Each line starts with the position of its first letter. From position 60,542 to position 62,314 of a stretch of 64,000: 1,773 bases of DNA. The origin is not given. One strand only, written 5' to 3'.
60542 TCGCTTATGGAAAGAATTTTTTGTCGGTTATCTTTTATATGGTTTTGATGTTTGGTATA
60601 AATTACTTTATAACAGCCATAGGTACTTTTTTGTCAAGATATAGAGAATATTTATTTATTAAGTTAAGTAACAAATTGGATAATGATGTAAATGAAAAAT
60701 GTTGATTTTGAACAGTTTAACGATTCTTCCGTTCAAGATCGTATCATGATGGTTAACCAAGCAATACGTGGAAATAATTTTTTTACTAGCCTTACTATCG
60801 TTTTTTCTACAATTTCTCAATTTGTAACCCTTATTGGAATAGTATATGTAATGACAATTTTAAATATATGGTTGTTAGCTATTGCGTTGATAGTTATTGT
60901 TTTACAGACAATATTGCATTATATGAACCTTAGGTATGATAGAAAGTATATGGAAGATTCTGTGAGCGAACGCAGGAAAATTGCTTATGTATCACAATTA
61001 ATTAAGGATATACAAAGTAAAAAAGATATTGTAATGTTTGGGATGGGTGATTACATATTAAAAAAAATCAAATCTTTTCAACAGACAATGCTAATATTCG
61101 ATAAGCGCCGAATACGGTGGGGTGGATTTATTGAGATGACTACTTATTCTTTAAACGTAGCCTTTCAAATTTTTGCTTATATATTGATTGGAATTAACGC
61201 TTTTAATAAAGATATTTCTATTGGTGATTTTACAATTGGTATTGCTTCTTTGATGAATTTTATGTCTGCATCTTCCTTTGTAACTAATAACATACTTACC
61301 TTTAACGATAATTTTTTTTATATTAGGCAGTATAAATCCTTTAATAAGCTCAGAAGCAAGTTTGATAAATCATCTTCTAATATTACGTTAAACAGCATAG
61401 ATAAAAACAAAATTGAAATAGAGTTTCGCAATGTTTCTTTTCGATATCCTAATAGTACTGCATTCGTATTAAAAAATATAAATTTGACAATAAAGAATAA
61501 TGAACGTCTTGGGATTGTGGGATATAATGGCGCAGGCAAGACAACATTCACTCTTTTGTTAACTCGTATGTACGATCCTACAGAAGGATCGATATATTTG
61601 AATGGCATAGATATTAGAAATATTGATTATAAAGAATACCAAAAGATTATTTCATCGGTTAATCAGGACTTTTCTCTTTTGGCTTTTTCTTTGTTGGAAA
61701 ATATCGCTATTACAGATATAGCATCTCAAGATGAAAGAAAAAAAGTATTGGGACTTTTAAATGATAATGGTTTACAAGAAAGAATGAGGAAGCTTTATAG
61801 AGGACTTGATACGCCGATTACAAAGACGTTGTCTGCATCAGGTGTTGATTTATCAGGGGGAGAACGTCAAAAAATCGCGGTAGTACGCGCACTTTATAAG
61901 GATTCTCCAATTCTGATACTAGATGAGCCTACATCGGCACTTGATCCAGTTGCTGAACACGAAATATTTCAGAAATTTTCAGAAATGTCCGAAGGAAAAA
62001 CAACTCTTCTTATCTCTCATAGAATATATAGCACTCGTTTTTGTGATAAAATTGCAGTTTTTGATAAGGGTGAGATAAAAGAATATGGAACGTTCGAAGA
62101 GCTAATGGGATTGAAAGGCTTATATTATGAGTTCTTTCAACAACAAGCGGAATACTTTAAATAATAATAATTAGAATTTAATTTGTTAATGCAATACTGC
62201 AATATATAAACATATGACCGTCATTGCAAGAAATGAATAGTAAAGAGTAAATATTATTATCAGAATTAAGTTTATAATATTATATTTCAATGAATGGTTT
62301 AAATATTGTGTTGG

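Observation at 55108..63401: AT-rich island encoding an uncharacterised radical-SAM/SPASM RiPP pathway that includes a carrier-protein component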

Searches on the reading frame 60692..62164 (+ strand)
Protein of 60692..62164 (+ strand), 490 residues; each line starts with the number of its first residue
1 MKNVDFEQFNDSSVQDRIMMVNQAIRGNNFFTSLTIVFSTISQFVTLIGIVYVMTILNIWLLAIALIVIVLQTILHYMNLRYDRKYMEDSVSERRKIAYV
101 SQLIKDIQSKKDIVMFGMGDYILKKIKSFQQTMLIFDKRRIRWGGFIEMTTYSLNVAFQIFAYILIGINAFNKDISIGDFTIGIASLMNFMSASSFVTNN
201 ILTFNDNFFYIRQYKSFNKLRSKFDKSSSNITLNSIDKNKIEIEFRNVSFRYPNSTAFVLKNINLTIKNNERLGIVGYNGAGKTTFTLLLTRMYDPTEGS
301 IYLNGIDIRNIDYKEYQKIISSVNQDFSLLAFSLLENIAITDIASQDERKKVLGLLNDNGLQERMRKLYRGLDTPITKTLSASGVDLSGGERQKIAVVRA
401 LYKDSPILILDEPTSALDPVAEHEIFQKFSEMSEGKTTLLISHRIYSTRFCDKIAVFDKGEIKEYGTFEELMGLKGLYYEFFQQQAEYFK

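Call 4: search_protein_families(library=ncbifam, proteins=[window:60692-62164:+], max_evalue=0.01)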
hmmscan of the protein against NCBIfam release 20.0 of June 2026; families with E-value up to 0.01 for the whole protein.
window:60692-62164:+ (490 aa): 187 families (the best 25 are shown)
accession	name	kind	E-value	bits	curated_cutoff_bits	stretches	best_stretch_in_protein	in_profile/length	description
TIGR02203.1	MsbA_lipidA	equivalog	7.4e-72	242.6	602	1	27-483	122-567/572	lipid A export permease/ATP-binding protein MsbA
TIGR03375.1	type_I_sec_LssB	subfamily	1.7e-64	218.3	693.1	1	29-471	259-688/696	type I secretion system permease/ATPase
NF008364.0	PRK11160.1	equivalog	3.3e-63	214.2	630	1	35-484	136-574/575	heme ABC transporter ATP-binding protein/permease CydC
TIGR02204.1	MsbA_rel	hypoth_equivalog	5.6e-63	213.5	780.4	1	42-484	141-574/576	ABC transporter, permease/ATP-binding protein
NF010178.0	PRK13657.1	equivalog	6.2e-60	203.2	733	1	38-485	135-570/588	glucan ABC transporter ATP-binding protein/ permease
NF045513.1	HepA_fam_ABC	equivalog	1.4e-59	202.1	725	1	34-485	165-609/610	heterocyst formation ABC transporter subunit HepA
TIGR01846.1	type_I_sec_HlyB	subfamily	3.7e-59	200.7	725.55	1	195-487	405-694/694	type I secretion system permease/ATPase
NF008381.0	PRK11176.1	equivalog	2.7e-56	191.1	867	1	40-485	146-579/582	lipid A ABC transporter ATP-binding protein/permease MsbA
TIGR02868.1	CydC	equivalog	9.8e-55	186.2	329.05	1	41-444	135-529/530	thiol reductant ABC exporter subunit CydC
NF052233.1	CphA_assoc_ABC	equivalog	1.4e-54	185.6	880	1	235-487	501-745/766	cyanophycin metabolism-associated ABC transporter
TIGR03797.1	NHLM_micro_ABC2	equivalog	6.7e-54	183.5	709.4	1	6-485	227-685/686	NHLP bacteriocin export ABC transporter permease/ATPase subunit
TIGR03796.1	NHLM_micro_ABC1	equivalog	1.2e-52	179.1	853.3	1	39-481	273-708/710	NHLP family bacteriocin export ABC transporter peptidase/permease/ATPase subunit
TIGR00958.1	3a01208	subfamily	6.9e-50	170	874.6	1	240-480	476-709/711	antigen peptide transporter 2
TIGR02857.1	CydD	equivalog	9.9e-49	166.7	435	1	236-455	315-527/529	thiol reductant ABC exporter subunit CydD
TIGR01192.1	chvA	subfamily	2.6e-48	165.1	585.4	1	39-483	136-568/585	glucan export ABC transporter ATP-binding protein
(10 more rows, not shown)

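Call 5: search_protein_families(library=pfam, proteins=[window:60692-62164:+], max_evalue=0.01)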
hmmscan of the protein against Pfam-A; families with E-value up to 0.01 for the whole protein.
window:60692-62164:+ (490 aa): 4 families
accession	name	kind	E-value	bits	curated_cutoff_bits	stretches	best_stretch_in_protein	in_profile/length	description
PF00005.33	ABC_tran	-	3.8e-30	105.7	25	1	260-415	1-137/137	ABC transporter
PF13304.12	AAA_21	-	1e-07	32.8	27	1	364-442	220-297/304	AAA domain, putative AbiEii toxin, Type IV TA system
PF02463.25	SMC_N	-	5.5e-05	23.1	40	1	230-454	98-208/220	RecF/RecN/SMC N terminal domain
PF00664.28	ABC_membrane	-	0.00022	21.5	28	1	37-191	119-271/274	ABC transporter transmembrane region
